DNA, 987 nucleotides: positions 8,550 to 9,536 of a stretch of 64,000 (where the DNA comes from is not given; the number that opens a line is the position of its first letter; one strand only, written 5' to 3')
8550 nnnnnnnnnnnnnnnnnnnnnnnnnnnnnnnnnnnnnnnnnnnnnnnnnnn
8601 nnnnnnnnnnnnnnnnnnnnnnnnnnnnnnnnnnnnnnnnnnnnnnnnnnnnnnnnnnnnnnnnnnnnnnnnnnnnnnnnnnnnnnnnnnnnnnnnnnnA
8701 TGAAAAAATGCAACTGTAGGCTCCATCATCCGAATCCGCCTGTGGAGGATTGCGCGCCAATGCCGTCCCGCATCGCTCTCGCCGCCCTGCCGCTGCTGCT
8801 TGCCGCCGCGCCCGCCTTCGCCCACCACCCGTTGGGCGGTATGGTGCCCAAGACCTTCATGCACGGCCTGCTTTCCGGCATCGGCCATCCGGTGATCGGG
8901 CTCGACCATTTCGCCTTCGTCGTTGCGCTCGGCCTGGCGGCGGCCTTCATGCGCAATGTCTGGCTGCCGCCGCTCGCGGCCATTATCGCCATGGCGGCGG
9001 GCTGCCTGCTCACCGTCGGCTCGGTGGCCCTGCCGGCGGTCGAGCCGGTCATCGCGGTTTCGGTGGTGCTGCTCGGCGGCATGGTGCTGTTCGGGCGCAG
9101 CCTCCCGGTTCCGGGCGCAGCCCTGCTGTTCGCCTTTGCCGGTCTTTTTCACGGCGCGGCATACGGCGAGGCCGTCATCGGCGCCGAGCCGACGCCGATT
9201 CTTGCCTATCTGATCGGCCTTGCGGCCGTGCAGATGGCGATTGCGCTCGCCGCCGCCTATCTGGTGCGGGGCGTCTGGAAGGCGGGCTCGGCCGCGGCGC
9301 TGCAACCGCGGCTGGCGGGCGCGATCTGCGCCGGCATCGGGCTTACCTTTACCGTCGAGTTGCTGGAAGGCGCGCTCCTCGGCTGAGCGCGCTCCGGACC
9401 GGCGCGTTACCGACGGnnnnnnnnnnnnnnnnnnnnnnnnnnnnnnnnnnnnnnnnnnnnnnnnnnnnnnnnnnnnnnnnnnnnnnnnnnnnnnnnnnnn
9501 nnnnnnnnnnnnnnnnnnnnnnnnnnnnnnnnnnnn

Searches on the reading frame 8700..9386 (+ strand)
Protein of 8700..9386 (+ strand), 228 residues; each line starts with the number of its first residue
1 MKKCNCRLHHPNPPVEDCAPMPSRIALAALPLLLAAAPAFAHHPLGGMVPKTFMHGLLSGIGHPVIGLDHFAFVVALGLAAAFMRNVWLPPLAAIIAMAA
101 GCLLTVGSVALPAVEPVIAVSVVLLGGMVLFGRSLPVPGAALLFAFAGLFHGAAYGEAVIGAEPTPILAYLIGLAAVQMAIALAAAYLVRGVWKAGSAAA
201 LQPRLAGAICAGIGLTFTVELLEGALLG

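Call 4: search_protein_families(library=pfam, proteins=[window:8700-9386:+], max_evalue=0.01)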
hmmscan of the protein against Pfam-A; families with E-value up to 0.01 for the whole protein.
window:8700-9386:+ (228 aa): 2 families
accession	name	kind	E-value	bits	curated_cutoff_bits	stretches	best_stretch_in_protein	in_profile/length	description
PF04955.18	HupE_UreJ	-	2.1e-35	122.3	23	1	31-216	2-178/179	HupE / UreJ protein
PF13795.12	HupE_UreJ_2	-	1.4e-05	25.3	24.5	1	59-188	4-148/156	HupE / UreJ protein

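Call 5: search_protein_families(library=ncbifam, proteins=[window:8700-9386:+], max_evalue=0.001)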
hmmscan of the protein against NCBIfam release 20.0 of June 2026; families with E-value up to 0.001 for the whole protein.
window:8700-9386:+ (228 aa): 0 families

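Call 44: find_homologous_proteins(query=window:8700-9386:+)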
Query window:8700-9386:+ (228 aa): 1045 proteins with E <= 0.001 among 8000 candidates; the best 120 are listed.
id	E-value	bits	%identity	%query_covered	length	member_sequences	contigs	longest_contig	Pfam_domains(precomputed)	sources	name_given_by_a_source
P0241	1.8e-117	409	100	91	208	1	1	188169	PF04955.19,PF13795.14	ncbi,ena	-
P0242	5.3e-105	368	88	91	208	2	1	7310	PF04955.19,PF13795.14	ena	-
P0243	2.8e-103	363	87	91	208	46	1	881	PF04955.19,PF13795.14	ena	-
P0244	2.2e-102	360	88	91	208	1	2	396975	PF04955.19,PF13795.14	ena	-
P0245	1.8e-101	357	88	91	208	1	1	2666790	PF04955.19,PF13795.14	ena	-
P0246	2.7e-100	353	86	91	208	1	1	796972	PF04955.19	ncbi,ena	-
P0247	4.1e-100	352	85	91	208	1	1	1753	PF04955.19,PF13795.14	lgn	-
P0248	5.7e-99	349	85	91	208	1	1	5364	PF04955.19,PF13795.14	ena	-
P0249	7.1e-97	342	84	91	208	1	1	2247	PF04955.19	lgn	-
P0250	9.6e-97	341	83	91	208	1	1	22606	PF04955.19,PF13795.14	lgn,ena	-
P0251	5.8e-96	339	83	91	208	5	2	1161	PF04955.19,PF13795.14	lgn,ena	-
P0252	1.1e-95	338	83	91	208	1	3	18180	PF04955.19,PF13795.14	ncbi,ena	-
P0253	1.2e-95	338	85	91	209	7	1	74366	PF04955.19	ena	-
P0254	1.5e-95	337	83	91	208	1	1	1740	PF04955.19,PF13795.14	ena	-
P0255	1.6e-95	337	83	91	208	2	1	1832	PF04955.19,PF13795.14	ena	-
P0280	5.6e-58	214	60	80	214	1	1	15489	PF04955.19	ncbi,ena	-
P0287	1.3e-53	200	58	84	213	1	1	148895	PF04955.19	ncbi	-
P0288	1.4e-53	200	57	86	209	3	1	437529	PF04955.19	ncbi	ncbi:MAG: HupE/UreJ family protein [Alphaproteobacteria bacterium]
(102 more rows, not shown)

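Call 45: find_encoding_contigs(protein=P0280, flank=4000, max_places=1)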
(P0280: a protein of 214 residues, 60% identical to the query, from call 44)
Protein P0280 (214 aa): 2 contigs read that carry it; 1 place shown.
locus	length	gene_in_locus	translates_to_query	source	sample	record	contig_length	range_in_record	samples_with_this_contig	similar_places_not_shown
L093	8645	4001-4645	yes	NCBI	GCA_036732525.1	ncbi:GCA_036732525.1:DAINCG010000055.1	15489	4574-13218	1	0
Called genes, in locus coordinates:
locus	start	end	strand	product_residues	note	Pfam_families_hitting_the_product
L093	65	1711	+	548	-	PF13379:NMT1_2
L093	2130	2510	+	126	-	PF00528:BPD_transp_1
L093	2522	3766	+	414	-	-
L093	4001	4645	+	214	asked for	PF04955:HupE_UreJ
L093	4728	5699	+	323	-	PF00009:GTP_EFTU (faint), PF02492:cobW, PF07683:CobW_C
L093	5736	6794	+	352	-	PF23381:Beta-prop_IFT122_1st, PF24807:WD40_CDC20-Fz, PF25175:Beta-prop_WDR5, PF25174:Beta-prop_THOC3, PF24814:WD40_Prp19 (weak), PF25460:Beta-prop_Aladin (weak), PF12894:ANAPC4_WD40 (weak), PF23414:Beta-prop_EML_2, +13 more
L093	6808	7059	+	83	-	-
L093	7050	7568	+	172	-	-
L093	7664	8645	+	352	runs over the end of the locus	PF01408:GFO_IDH_MocA, PF02894:GFO_IDH_MocA_C (faint), PF22725:GFO_IDH_MocA_C3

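Call 46: find_encoding_contigs(protein=P0287, flank=4000, max_places=1)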
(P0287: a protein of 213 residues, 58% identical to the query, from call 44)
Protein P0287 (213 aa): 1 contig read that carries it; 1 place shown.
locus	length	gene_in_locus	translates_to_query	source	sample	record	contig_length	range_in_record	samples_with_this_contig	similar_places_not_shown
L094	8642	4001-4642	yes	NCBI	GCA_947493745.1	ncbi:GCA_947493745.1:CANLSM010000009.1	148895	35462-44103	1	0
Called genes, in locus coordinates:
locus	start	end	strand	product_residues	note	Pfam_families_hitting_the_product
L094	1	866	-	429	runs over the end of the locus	PF01656:CbiA, PF13500:AAA_26, PF07685:GATase_3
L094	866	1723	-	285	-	PF00590:TP_methylase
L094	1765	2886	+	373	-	PF01888:CbiD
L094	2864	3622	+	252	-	PF02571:CbiJ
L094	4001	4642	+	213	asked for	PF04955:HupE_UreJ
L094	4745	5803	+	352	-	PF02492:cobW, PF07683:CobW_C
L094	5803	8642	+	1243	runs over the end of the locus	PF02514:CobN-Mg_chel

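Call 47: find_encoding_contigs(protein=P0288, flank=4000, max_places=1)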
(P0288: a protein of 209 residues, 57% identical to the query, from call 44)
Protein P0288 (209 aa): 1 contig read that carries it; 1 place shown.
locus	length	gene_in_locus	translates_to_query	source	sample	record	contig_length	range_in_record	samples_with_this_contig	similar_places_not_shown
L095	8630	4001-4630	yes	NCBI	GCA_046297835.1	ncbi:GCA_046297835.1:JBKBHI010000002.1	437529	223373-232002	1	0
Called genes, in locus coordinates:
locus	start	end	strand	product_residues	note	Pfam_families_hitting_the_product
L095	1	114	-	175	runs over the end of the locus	PF07475:Hpr_kinase_C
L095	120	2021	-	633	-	PF13755:Sensor_TM1, PF13756:Stimulus_sens_1, PF00672:HAMP, PF00512:HisKA, PF02518:HATPase_c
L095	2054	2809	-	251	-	PF00072:Response_reg, PF00486:Trans_reg_C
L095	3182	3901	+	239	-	PF03824:NicO (faint)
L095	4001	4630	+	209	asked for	PF04955:HupE_UreJ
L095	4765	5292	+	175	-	-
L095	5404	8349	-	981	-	PF02739:5_3_exonuc_N, PF01367:5_3_exonuc, PF01612:DNA_pol_A_exo1, PF00476:DNA_pol_A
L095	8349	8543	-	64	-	PF10276:zf-CHCC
